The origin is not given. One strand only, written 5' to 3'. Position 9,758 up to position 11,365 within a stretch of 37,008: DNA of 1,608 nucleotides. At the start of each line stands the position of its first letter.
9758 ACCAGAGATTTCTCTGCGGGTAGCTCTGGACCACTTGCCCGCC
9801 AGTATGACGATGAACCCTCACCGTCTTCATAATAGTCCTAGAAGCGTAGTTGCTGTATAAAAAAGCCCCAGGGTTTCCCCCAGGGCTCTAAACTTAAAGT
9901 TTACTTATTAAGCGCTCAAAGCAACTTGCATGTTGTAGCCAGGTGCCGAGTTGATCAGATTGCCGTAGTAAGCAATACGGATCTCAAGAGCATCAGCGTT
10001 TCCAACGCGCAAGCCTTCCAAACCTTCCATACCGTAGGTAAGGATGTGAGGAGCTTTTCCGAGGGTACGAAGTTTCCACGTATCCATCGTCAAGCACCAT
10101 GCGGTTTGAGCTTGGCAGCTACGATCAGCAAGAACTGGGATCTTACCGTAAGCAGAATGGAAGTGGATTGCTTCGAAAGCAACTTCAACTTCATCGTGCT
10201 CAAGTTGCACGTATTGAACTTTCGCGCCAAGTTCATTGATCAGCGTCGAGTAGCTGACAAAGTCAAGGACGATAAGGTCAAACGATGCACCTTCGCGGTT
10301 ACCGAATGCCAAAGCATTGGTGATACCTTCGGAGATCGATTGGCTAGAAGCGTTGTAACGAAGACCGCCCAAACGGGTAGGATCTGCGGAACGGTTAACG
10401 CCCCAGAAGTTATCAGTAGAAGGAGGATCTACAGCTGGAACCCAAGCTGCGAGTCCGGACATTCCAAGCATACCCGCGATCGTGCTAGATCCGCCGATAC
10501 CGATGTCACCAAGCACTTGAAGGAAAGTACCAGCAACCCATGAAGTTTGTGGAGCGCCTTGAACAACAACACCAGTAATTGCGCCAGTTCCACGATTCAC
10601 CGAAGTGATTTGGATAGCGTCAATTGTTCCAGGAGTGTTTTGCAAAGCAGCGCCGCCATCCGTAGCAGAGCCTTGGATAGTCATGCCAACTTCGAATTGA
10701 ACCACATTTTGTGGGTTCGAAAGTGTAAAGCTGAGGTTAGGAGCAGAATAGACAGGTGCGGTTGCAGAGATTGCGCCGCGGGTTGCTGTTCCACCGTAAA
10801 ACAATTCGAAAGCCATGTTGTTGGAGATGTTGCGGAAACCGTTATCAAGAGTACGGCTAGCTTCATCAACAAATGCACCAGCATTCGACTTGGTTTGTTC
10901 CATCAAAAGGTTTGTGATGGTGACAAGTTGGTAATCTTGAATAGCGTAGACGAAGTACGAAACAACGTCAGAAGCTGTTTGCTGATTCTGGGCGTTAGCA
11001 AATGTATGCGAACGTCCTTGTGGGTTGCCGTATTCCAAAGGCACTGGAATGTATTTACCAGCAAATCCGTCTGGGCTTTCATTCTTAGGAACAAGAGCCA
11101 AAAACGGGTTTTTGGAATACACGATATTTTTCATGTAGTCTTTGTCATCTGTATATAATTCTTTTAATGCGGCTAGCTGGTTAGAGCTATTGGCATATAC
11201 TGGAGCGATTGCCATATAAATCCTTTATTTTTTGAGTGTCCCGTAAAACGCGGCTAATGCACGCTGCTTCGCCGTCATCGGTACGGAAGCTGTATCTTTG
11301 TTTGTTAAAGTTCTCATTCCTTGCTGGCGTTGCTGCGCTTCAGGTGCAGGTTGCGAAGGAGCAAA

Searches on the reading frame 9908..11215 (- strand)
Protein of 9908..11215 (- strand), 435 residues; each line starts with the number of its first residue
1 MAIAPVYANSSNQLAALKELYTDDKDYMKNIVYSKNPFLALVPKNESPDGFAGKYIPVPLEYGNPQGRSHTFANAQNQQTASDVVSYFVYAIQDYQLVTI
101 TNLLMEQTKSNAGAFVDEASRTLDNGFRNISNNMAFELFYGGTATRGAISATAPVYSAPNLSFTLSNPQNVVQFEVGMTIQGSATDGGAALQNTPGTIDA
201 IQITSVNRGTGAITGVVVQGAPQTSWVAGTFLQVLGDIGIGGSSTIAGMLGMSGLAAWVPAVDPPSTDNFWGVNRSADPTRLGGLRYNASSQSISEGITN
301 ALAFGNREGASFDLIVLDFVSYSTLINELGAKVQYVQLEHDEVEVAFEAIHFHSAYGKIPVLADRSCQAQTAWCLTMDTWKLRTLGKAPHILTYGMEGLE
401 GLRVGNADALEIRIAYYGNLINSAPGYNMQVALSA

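Call 9: search_protein_families(library=phrogs, proteins=[window:9908-11215:-], max_evalue=0.001)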
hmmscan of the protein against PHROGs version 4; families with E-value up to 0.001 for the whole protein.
window:9908-11215:- (435 aa): 0 families

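Call 69: search_dna_similar(query=window:9908-11212:-, collection=phages, mode=protein, max_rows=15)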
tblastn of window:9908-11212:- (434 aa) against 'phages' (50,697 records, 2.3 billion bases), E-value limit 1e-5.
No match.
